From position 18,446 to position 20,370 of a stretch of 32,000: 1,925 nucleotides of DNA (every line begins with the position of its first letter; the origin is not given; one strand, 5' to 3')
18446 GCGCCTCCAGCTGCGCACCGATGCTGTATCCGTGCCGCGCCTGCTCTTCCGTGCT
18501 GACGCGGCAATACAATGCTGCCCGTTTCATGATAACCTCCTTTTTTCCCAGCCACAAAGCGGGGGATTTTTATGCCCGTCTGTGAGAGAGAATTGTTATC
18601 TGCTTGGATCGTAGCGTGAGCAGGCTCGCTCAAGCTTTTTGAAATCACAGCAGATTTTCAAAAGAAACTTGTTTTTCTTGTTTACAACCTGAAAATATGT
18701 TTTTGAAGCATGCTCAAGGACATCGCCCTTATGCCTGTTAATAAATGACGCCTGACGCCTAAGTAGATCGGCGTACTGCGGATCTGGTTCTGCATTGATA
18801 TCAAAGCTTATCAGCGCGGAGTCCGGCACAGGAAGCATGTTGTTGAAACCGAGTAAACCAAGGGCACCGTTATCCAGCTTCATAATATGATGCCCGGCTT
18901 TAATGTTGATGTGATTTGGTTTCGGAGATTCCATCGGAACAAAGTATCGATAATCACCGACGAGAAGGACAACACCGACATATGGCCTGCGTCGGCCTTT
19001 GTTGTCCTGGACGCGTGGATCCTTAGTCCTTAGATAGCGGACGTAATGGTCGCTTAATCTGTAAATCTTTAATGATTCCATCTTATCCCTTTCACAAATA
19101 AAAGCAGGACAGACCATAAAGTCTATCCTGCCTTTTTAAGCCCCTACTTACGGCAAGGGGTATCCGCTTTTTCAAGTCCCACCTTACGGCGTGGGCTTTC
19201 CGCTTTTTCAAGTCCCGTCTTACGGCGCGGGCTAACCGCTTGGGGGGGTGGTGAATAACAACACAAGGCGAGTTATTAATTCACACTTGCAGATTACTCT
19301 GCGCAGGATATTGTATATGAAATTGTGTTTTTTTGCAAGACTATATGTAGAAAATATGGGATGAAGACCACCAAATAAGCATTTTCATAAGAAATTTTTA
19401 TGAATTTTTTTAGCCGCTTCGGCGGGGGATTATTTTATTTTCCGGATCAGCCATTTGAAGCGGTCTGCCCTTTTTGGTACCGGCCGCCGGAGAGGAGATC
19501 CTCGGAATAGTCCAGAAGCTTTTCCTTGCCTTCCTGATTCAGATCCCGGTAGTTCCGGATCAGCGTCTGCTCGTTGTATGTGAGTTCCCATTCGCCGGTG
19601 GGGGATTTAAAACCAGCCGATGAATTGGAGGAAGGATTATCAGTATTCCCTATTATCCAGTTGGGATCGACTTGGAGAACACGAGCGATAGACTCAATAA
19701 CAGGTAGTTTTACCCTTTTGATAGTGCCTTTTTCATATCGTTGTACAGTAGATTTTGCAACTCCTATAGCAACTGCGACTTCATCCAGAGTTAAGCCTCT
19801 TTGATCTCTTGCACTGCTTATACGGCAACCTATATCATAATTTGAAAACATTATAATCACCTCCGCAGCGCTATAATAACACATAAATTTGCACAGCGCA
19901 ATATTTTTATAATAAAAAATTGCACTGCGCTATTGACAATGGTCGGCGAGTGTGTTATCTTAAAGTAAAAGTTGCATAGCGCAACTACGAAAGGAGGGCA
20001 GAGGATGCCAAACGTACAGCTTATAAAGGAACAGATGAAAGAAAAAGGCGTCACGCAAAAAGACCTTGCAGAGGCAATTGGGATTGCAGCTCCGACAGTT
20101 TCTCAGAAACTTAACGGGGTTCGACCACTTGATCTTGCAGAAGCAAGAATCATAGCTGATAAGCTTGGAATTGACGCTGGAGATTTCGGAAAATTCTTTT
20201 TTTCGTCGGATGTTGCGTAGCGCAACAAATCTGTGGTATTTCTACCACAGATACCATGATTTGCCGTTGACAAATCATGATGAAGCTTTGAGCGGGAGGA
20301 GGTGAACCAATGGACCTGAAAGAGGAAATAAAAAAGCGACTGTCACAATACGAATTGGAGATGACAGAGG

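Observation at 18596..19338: Complete type III toxin-antitoxin (ToxIN/AbiQ-like) cassette inside the lysogeny module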

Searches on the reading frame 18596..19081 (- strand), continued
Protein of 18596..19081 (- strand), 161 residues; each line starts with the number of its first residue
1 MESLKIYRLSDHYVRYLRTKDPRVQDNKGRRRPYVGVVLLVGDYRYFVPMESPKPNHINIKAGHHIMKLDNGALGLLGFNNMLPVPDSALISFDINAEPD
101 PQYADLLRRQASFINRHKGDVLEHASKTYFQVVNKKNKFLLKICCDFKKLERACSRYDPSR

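Call 75: search_protein_families(library=pfam, proteins=[L077:2532-3200:+, L077:2538-3035:-, L057:2551-3120:-, L107:87-2900:+, L107:2732-3346:-, L073:2486-3067:-, L073:2657-3190:+, L054:2694-3350:-, L053:2342-2920:+, L076:2239-3030:+], max_evalue=0.001)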
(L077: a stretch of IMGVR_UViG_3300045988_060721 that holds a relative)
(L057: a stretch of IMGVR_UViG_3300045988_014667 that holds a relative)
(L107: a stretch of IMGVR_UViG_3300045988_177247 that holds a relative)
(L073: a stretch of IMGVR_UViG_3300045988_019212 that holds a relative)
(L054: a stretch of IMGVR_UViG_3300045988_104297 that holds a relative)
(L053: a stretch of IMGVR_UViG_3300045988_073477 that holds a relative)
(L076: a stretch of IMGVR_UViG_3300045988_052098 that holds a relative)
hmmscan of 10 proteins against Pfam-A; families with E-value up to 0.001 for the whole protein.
L077:2532-3200:+ (222 aa): 0 families

L077:2538-3035:- (165 aa): 0 families

L057:2551-3120:- (189 aa): 0 families

L107:87-2900:+ (937 aa): 0 families

L107:2732-3346:- (204 aa): 0 families

L073:2486-3067:- (193 aa): 0 families

L073:2657-3190:+ (177 aa): 0 families

L054:2694-3350:- (218 aa): 0 families

L053:2342-2920:+ (192 aa): 0 families

L076:2239-3030:+ (263 aa): 0 families

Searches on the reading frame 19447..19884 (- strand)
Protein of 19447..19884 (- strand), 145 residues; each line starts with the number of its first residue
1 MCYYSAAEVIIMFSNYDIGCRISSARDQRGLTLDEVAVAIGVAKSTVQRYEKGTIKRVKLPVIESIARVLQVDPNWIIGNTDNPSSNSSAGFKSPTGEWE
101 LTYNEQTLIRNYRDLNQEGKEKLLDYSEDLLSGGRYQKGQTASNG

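Call 4: search_protein_families(library=pfam, proteins=[window:19447-19884:-], max_evalue=0.01)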
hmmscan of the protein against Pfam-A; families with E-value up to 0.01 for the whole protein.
window:19447-19884:- (145 aa): 9 families
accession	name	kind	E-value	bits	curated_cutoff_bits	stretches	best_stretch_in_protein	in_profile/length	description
PF01381.28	HTH_3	-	2.7e-13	50.1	23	1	24-77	3-55/55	Helix-turn-helix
PF13560.12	HTH_31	-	3.8e-13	50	27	1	18-74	2-58/64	Helix-turn-helix domain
PF13443.12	HTH_26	-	8.5e-09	36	22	1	22-74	2-54/63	Cro/C1-type HTH DNA-binding domain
PF12844.13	HTH_19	-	3.9e-06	27.1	30.2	1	21-80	3-61/64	Helix-turn-helix domain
PF13413.12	HTH_25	-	2.2e-05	24.6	24.6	1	24-75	4-60/62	Helix-turn-helix domain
PF09339.16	HTH_IclR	-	0.0021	18.2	22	1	25-50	13-38/52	IclR helix-turn-helix domain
PF04545.22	Sigma70_r4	-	0.0041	17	24.1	1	26-59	16-49/50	Sigma-70, region 4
PF13384.12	HTH_23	-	0.0057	16.9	24.6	0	27-50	15-37/50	Homeodomain-like domain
PF13551.12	HTH_29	-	0.0064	17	28.1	0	29-50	10-32/64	Winged helix-turn helix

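Call 59: search_protein_families(library=phrogs, proteins=[window:19447-19884:-], max_evalue=0.001)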
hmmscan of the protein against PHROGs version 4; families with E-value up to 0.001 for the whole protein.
window:19447-19884:- (145 aa): 12 families
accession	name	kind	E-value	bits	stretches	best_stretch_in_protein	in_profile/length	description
phrog_8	-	transcription regulation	2.2e-16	61.2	1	15-118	74-174/346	transcriptional regulator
phrog_4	-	transcription regulation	2e-12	47.8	1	18-102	137-205/400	transcriptional repressor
phrog_2328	-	transcription regulation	2.2e-11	44.6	1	15-100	13-97/128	transcriptional repressor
phrog_3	-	transcription regulation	6.3e-11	43.7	1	12-100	83-179/430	transcriptional repressor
phrog_2967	-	transcription regulation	2.3e-10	41.4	1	17-91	10-78/225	transcriptional regulator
phrog_5823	-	transcription regulation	3.4e-09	37.4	1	16-86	5-75/404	transcriptional regulator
phrog_2439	-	transcription regulation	7.9e-08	32.6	1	19-94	9-82/367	transcriptional regulator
phrog_1373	-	transcription regulation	8.3e-07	30.1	1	18-87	64-132/166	transcriptional regulator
phrog_7241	-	transcription regulation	2.2e-06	28.7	1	23-75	67-118/122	transcriptional regulator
phrog_4836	-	transcription regulation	2.2e-06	28.4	1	17-106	75-174/194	CII-like regulator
phrog_32768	-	unknown function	1.4e-05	25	1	18-73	10-65/446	-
phrog_6223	-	transcription regulation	7.4e-05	23.7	1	22-58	11-45/73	transcriptional repressor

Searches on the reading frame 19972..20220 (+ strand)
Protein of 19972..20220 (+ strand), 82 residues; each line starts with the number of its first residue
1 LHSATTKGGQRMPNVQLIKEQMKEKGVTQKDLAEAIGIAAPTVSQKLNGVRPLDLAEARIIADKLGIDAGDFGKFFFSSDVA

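Call 4: search_protein_families(library=pfam, proteins=[window:19972-20220:+], max_evalue=0.01)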
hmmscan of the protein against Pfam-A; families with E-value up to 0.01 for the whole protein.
window:19972-20220:+ (82 aa): 15 families
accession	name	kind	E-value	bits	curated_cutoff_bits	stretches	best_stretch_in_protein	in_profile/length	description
PF01381.28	HTH_3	-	3.9e-11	43.2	23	1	18-71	1-54/55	Helix-turn-helix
PF13443.12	HTH_26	-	2.5e-08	34.5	22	1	18-72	2-57/63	Cro/C1-type HTH DNA-binding domain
PF13560.12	HTH_31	-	1.9e-05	25.3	27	1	17-68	5-57/64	Helix-turn-helix domain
PF13412.12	HTH_24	-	8.8e-05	22.4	21.9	1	23-46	14-37/48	Winged helix-turn-helix DNA-binding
PF13744.12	HTH_37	-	0.00011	22.4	27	1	14-49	19-54/80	Helix-turn-helix domain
PF04967.18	HTH_10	-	0.0002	21.5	23.1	1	25-48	22-45/53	HTH DNA binding domain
PF21291.3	CYNS_N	-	0.00077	19.8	27.1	1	20-70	10-60/69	Cyanate hydratase, N-terminal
PF05339.17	DUF739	-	0.0014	19.2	27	1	21-78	11-68/69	Protein of unknown function (DUF739)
PF01325.25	Fe_dep_repress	-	0.0015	19.1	26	1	24-48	20-44/60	Iron dependent repressor, N-terminal DNA binding domain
PF12802.13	MarR_2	-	0.0018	18.8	27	1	25-48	18-42/61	MarR family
PF20075.5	DUF6471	-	0.0026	18.1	26.8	1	16-38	7-32/65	Domain of unknown function (DUF6471)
PF09336.16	Vps4_C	-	0.003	18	21.3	1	5-46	7-48/61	Vps4 C terminal oligomerisation domain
PF13545.12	HTH_Crp_2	-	0.0042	17.5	27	1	27-48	23-44/70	Crp-like helix-turn-helix domain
PF20432.4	Xre-like-HTH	-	0.0048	17.6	25.8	0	26-54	23-51/63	Antitoxin Xre-like helix-turn-helix domain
PF13693.12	HTH_35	-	0.0093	16.4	25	0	18-69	7-55/75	Winged helix-turn-helix DNA-binding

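Call 59: search_protein_families(library=phrogs, proteins=[window:19972-20220:+], max_evalue=0.001)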
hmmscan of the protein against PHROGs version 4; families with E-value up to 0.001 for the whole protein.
window:19972-20220:+ (82 aa): 22 families
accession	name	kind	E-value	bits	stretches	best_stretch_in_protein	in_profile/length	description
phrog_3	-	transcription regulation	2.5e-11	45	1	9-78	84-148/430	transcriptional repressor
phrog_1373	-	transcription regulation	4e-11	44.2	1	16-68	66-118/166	transcriptional regulator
phrog_8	-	transcription regulation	2.9e-10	41.1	1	7-67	70-130/346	transcriptional regulator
phrog_4583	-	transcription regulation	4.7e-10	40.3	1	18-72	15-69/81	transcriptional repressor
phrog_4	-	transcription regulation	2.3e-09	37.7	1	14-72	137-191/400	transcriptional repressor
phrog_2328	-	transcription regulation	7.3e-08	33.3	1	21-69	23-71/128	transcriptional repressor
phrog_296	-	integration and excision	8.2e-08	32.4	1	12-58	226-274/626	DNA transposition protein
phrog_2967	-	transcription regulation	1.8e-07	31.9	1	16-69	13-66/225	transcriptional regulator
phrog_1468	-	transcription regulation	4e-07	30.6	1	18-58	12-52/67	transcriptional repressor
phrog_4779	-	transcription regulation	5.8e-07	31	1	16-52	5-41/98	transcriptional regulator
phrog_638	-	transcription regulation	7.1e-07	30.2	1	16-70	6-61/145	transcriptional regulator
phrog_7241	-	transcription regulation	2.8e-06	28.4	1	17-68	65-116/122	transcriptional regulator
phrog_2439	-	transcription regulation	6.3e-06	26.3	1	15-70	9-64/367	transcriptional regulator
phrog_18342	-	transcription regulation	1.1e-05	26.5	1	19-69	24-76/123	transcriptional repressor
phrog_6831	-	transcription regulation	6.3e-05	23.9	1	20-51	12-43/68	transcriptional regulator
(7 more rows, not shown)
